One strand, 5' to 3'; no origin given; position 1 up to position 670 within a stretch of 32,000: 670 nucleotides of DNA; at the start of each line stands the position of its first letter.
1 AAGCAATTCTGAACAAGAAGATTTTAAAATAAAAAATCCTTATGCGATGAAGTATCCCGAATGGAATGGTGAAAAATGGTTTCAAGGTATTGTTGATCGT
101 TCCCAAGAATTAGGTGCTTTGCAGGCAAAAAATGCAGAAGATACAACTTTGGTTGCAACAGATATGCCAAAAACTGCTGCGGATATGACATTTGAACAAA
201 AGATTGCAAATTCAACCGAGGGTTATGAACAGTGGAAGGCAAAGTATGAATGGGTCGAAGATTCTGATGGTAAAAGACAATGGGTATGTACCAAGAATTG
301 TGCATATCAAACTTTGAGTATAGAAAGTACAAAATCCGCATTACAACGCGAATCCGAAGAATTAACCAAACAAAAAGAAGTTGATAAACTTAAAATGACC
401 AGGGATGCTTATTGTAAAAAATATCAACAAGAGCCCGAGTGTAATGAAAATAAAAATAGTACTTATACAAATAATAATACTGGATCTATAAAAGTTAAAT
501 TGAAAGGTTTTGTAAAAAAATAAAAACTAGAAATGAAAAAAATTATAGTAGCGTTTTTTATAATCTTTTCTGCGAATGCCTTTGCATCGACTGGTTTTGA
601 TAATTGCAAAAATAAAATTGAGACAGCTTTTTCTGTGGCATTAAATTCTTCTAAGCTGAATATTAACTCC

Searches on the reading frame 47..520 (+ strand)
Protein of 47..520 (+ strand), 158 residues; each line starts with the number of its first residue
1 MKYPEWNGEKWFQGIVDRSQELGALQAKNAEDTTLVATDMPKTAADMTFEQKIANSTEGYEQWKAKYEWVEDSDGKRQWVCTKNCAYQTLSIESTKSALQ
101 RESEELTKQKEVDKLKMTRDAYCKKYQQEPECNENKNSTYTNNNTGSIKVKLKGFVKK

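Call 4: search_protein_families(library=pfam, proteins=[window:47-520:+], max_evalue=1)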
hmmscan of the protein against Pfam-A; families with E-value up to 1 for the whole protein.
window:47-520:+ (158 aa): 3 families
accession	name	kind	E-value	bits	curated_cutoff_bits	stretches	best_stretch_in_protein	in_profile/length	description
PF08813.17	Phage_tail_3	-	0.034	14.2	24.2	1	54-117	57-120/165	Phage tail tube protein, TTP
PF09692.15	Arb1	-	0.046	13.3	25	1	31-140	234-335/403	Argonaute siRNA chaperone (ARC) complex subunit Arb1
PF16789.10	YscO-like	-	0.056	13.9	27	1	82-137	90-146/161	YscO-like protein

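Call 5: search_protein_families(library=ncbifam, proteins=[window:47-520:+], max_evalue=1)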
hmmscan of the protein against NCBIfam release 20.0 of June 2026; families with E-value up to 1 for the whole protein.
window:47-520:+ (158 aa): 0 families
